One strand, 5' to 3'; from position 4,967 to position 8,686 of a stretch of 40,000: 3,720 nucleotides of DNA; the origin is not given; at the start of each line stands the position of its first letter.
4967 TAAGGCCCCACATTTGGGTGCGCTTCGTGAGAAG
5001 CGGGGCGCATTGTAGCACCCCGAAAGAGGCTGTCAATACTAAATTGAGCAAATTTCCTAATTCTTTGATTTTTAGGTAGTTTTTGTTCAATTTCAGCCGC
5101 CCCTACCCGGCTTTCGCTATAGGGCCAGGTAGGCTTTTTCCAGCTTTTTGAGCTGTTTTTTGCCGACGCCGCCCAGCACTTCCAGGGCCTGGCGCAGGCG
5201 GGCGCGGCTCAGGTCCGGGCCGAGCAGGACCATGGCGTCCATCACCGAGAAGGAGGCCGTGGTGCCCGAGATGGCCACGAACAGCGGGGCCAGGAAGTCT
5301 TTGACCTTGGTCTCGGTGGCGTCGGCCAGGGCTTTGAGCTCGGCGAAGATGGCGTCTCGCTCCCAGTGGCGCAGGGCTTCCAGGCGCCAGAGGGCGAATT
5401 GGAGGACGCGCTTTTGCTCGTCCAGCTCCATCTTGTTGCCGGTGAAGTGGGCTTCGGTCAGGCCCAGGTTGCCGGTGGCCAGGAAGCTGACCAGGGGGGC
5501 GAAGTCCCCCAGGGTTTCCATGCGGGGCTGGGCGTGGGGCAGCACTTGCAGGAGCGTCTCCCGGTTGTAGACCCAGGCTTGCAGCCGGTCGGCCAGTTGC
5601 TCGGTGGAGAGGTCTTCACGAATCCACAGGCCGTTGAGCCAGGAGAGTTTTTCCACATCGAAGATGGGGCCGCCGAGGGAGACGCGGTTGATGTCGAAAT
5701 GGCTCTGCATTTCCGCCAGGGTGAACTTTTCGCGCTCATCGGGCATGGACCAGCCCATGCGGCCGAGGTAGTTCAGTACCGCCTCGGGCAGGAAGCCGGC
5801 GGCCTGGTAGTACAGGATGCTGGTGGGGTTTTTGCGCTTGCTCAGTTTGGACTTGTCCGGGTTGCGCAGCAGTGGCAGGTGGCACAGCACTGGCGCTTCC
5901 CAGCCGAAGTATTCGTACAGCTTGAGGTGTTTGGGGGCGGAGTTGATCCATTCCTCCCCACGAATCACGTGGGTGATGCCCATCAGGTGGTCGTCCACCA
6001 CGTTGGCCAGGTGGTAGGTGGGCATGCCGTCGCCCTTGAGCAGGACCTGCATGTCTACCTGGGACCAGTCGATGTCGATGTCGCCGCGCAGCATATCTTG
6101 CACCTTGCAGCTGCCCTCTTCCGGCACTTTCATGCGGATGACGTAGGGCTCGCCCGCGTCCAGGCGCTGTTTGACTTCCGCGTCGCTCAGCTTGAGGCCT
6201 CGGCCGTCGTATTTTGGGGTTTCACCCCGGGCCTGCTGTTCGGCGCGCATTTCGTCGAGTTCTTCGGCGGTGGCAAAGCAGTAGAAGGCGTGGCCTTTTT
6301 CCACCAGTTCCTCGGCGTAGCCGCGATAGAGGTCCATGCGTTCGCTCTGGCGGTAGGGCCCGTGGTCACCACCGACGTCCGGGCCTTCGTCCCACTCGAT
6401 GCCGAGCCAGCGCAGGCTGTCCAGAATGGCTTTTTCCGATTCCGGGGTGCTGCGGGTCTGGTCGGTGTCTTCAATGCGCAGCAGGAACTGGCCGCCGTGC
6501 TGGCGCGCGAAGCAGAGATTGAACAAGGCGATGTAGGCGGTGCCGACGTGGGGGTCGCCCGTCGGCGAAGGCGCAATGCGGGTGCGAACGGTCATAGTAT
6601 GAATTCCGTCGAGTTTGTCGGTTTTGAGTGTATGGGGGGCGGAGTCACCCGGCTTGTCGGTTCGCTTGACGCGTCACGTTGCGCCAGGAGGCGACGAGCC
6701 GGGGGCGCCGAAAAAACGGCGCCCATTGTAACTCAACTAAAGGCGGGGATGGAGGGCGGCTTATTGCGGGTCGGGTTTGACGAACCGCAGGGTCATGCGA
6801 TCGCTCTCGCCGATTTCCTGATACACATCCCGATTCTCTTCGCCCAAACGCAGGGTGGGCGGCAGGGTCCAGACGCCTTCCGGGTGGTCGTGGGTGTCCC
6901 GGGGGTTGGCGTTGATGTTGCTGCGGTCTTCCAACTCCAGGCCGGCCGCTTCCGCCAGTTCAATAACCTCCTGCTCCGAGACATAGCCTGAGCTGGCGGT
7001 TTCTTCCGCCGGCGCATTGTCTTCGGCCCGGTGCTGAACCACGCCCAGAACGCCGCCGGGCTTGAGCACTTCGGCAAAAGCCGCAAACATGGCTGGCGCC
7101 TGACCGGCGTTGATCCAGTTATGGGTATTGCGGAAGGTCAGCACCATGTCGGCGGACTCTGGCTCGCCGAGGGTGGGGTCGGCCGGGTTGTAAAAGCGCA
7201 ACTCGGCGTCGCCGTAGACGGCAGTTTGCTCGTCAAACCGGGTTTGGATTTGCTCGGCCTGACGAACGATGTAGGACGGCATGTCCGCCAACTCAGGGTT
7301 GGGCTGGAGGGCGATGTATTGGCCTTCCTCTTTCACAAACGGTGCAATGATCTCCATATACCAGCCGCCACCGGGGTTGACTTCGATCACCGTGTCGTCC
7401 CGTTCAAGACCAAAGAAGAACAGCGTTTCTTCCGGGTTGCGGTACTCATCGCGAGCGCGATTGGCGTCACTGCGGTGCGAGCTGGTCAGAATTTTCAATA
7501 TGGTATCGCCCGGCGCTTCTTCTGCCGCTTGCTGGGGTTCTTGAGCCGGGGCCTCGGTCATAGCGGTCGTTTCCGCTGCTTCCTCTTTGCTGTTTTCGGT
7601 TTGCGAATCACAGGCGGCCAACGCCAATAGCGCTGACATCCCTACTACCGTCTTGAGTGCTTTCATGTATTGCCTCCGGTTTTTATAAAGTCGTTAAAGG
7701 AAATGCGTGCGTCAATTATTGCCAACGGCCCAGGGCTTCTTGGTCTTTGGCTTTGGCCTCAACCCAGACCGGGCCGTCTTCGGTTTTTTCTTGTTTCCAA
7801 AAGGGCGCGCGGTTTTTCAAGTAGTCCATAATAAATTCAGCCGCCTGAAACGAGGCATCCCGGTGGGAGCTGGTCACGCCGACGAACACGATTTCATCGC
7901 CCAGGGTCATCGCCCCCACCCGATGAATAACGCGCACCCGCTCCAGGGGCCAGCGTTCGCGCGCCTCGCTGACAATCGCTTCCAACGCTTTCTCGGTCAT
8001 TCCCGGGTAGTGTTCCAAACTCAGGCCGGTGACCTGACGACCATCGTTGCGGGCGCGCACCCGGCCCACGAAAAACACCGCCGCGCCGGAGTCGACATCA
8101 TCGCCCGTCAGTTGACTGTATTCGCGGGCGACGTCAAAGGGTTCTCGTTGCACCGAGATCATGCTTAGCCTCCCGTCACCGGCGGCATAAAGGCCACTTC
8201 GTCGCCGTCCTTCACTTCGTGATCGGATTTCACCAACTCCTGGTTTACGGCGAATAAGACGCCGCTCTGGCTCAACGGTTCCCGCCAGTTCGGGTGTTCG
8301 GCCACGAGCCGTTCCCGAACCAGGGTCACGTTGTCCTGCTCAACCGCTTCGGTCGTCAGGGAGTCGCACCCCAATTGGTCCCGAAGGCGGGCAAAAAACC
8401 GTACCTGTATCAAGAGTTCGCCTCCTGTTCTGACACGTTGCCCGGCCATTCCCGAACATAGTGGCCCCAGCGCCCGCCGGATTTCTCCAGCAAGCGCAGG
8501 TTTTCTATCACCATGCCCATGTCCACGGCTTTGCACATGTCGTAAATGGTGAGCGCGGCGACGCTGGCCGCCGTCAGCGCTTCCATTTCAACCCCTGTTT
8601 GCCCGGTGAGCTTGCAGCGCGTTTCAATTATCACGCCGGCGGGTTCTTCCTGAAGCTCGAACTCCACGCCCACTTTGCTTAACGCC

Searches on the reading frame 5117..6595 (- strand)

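Call 31: search_protein_families(library=pfam, proteins=[window:5117-6595:-], max_evalue=0.00001)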
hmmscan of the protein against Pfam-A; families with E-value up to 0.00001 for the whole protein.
window:5117-6595:- (492 aa): 2 families
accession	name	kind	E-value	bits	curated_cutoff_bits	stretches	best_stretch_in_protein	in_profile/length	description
PF00749.27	tRNA-synt_1c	-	4.1e-112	374.6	23.4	1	3-319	2-314/314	tRNA synthetases class I (E and Q), catalytic domain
PF19269.4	Anticodon_2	-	9.3e-36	123.8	23.6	1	333-471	1-141/141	Anticodon binding domain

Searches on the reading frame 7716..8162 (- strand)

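Call 31: search_protein_families(library=pfam, proteins=[window:7716-8162:-], max_evalue=0.00001)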
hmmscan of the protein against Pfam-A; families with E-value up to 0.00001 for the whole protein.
window:7716-8162:- (148 aa): 1 family
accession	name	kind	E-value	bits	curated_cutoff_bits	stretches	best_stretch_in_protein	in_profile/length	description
PF02391.22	MoaE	-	2.3e-38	131.3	23.4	1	4-118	1-114/114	MoaE protein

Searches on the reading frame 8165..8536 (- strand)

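Call 31: search_protein_families(library=pfam, proteins=[window:8165-8536:-], max_evalue=0.00001)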
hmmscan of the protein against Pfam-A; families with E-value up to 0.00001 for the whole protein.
window:8165-8536:- (123 aa): 1 family
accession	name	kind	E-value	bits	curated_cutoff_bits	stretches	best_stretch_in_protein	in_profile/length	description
PF02597.26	ThiS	-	7.6e-18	65.3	22.5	1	45-123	1-76/76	ThiS family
